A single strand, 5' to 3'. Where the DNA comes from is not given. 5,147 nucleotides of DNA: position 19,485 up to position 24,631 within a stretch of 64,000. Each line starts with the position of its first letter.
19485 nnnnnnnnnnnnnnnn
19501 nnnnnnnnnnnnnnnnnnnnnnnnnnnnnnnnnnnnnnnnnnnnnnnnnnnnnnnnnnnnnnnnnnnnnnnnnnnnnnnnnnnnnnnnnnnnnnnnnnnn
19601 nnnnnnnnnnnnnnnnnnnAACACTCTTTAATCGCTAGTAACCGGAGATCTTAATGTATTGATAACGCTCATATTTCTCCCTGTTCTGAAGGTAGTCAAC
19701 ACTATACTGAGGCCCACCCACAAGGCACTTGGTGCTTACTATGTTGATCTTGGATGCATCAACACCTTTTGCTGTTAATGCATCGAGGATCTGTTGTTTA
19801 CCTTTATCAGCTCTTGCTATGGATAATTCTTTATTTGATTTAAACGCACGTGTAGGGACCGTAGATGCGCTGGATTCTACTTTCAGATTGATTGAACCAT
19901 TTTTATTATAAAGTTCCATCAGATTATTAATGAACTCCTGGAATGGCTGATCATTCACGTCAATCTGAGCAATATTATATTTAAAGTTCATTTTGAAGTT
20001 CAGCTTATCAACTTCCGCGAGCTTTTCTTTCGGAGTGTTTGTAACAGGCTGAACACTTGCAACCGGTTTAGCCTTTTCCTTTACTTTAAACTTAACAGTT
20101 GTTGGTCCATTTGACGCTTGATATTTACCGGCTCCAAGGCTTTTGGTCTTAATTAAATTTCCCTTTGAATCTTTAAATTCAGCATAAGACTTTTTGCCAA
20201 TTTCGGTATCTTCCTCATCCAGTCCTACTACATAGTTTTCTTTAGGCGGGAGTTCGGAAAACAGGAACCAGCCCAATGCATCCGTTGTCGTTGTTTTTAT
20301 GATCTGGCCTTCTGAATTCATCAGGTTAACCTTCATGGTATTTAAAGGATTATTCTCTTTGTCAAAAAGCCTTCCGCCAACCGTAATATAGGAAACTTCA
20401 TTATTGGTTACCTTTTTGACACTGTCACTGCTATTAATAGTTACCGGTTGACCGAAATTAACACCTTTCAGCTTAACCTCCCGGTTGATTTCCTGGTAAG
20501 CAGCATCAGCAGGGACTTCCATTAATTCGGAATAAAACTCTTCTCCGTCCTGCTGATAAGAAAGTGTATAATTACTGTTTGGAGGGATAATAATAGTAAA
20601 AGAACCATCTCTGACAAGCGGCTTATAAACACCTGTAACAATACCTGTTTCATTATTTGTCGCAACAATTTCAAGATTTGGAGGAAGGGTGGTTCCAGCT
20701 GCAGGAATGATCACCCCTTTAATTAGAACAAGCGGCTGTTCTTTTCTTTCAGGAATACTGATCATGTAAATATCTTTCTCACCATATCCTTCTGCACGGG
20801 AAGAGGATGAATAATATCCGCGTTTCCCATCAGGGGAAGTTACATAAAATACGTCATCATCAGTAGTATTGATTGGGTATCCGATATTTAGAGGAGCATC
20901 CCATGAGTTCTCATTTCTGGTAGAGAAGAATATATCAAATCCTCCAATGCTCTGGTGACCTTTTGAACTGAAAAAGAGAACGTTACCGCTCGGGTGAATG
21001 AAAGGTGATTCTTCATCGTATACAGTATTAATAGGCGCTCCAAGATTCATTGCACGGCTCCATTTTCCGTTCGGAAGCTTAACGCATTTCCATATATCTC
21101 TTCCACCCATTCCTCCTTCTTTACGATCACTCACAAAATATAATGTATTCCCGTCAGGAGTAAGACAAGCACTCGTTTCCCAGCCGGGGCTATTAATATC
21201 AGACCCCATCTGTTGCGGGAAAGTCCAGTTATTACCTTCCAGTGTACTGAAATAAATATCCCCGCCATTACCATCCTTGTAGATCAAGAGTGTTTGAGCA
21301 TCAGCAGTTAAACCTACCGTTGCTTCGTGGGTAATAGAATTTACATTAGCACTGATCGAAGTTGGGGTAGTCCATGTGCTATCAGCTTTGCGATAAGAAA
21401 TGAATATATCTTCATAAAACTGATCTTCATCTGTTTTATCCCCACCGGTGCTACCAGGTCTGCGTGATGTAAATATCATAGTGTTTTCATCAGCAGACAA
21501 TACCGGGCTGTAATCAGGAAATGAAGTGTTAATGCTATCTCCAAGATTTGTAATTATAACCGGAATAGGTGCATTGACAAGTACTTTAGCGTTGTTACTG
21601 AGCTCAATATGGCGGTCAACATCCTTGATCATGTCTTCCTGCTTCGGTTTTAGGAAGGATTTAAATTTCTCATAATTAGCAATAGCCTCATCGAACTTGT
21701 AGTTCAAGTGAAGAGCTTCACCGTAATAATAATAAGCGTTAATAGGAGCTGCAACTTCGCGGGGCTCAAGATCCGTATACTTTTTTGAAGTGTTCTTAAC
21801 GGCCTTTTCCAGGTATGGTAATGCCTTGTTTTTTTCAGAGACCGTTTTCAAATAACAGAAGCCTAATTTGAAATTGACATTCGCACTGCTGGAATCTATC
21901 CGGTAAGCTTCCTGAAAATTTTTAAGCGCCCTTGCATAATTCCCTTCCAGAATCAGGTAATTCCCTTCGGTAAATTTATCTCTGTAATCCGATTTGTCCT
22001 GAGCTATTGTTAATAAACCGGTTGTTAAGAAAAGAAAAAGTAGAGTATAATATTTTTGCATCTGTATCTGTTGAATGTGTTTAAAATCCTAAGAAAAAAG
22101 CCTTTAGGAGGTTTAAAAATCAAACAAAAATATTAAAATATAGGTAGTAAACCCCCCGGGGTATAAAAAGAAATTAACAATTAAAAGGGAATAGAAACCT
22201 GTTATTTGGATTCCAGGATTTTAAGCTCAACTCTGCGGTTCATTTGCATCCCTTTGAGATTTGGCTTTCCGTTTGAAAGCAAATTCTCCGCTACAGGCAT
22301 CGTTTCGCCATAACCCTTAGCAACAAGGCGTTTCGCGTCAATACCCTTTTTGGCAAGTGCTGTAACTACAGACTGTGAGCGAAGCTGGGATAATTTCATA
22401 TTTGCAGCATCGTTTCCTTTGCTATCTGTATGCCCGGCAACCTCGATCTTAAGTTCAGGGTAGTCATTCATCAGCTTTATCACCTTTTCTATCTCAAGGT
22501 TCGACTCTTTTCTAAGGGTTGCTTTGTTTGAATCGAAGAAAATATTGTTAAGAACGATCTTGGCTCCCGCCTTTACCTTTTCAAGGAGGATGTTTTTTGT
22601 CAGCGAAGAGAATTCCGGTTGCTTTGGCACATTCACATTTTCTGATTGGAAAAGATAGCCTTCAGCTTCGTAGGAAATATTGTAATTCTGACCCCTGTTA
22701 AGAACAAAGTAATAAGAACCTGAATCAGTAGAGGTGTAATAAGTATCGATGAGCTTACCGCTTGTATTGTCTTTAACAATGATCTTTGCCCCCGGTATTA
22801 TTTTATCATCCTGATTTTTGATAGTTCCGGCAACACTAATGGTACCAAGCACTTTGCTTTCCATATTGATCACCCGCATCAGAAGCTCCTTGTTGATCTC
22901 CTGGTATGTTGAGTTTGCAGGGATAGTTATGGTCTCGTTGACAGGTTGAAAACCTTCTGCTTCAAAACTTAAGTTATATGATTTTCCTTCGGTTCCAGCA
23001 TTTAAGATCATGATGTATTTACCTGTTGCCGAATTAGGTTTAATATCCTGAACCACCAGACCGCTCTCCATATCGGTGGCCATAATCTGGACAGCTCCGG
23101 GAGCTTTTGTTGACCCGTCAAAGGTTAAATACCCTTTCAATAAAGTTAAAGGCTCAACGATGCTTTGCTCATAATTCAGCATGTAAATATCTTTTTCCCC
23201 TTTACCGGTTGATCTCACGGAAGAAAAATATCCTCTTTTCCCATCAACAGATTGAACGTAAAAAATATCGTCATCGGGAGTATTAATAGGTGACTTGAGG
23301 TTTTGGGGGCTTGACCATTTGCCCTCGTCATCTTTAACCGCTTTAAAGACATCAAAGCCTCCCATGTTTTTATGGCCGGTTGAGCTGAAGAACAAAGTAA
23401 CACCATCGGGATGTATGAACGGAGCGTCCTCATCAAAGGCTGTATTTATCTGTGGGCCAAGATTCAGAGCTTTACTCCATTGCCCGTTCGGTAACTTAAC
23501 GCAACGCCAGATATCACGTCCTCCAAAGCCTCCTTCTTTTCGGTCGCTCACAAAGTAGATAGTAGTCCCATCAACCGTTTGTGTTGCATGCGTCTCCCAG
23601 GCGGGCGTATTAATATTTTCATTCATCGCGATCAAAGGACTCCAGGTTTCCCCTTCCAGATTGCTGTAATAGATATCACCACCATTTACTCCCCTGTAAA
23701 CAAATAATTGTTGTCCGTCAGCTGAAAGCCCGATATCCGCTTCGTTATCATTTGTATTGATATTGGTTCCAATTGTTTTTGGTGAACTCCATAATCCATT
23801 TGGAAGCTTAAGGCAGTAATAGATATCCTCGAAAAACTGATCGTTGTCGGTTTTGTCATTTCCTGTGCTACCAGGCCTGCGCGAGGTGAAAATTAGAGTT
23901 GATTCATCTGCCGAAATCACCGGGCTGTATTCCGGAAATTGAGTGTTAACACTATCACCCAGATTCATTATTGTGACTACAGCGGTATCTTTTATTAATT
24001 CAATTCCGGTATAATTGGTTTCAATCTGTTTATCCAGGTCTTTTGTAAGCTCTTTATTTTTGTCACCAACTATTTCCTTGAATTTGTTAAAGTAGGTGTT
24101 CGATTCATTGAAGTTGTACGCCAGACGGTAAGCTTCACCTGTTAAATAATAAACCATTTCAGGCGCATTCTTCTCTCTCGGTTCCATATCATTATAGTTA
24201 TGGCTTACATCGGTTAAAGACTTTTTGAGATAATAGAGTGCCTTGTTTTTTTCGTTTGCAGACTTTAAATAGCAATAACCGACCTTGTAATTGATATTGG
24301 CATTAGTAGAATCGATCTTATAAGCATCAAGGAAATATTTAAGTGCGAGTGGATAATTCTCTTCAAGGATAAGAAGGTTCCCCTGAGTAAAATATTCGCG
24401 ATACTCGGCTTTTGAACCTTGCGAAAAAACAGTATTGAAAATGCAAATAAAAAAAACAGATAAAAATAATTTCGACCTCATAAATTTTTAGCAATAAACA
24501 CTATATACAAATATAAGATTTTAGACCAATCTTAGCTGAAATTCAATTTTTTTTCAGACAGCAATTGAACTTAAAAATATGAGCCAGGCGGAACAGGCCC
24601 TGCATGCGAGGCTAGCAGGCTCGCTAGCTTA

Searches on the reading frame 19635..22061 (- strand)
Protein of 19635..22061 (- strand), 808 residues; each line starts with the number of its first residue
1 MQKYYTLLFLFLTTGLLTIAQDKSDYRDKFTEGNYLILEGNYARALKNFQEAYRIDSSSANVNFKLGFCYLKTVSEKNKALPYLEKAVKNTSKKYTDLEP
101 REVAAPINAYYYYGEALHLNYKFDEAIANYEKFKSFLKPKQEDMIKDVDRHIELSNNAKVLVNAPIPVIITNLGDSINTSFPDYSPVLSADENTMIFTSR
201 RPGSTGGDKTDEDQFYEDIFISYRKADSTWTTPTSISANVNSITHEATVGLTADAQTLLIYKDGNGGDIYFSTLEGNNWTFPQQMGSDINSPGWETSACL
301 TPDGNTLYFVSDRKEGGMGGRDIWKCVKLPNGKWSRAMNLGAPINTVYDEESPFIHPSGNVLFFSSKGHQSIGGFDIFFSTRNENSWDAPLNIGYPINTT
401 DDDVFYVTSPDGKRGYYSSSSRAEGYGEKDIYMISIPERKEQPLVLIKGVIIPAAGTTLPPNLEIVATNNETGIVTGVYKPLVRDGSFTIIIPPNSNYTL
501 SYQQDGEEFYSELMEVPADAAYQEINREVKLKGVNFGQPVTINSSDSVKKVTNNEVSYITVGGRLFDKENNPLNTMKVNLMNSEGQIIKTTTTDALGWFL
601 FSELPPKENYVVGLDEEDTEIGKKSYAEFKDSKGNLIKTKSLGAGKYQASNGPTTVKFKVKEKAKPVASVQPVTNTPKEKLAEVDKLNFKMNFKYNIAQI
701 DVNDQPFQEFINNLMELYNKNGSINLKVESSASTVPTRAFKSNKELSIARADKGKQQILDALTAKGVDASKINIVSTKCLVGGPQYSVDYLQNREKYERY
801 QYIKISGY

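Call 28: search_protein_families(library=pfam, proteins=[window:19635-22061:-], max_evalue=0.001)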
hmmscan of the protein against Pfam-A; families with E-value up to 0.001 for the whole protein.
window:19635-22061:- (808 aa): 7 families
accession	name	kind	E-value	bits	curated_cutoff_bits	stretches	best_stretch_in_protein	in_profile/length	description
PF07676.18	PD40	-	2.4e-21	75.5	20.9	3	286-324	2-37/38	WD40-like Beta Propeller Repeat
PF13620.12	CarboxypepD_reg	-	4.2e-10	40.3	32.3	1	560-612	1-52/82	Carboxypeptidase regulatory-like domain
PF17210.9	SdrD_B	-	3e-06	27.8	29.7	1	567-618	18-69/112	SdrD B-like domain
PF13414.12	TPR_11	-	1.8e-05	24.8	26.8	1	33-72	1-40/42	TPR repeat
PF07719.23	TPR_2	-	3.8e-05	23.9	27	0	30-56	5-31/34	Tetratricopeptide repeat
PF14559.12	TPR_19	-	0.00037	21.2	25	0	36-86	1-50/68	Tetratricopeptide repeat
PF13424.12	TPR_12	-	0.0009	19.8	30.1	0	34-89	11-73/77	Tetratricopeptide repeat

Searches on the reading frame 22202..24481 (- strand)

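Call 28: search_protein_families(library=pfam, proteins=[window:22202-24481:-], max_evalue=0.001)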
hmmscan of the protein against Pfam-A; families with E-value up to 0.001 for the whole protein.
window:22202-24481:- (759 aa): 6 families
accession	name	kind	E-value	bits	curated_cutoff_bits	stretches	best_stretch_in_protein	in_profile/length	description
PF07676.18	PD40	-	8.9e-22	76.9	20.9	3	345-379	5-37/38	WD40-like Beta Propeller Repeat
PF00691.25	OmpA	-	8.9e-19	68.1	27.2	1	648-733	1-88/98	OmpA family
PF13620.12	CarboxypepD_reg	-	2.7e-11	44.1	32.3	1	549-620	1-71/82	Carboxypeptidase regulatory-like domain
PF13715.12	CarbopepD_reg_2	-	7.5e-06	26.3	32.2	0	551-635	2-85/88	CarboxypepD_reg-like domain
PF05359.17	DUF748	-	0.00063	18.3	50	1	639-704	873-937/1037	Domain of Unknown Function (DUF748)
PF25020.1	TTR_TEN1-4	-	0.00064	20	27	0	550-621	9-76/86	Teneurin TTR-like domain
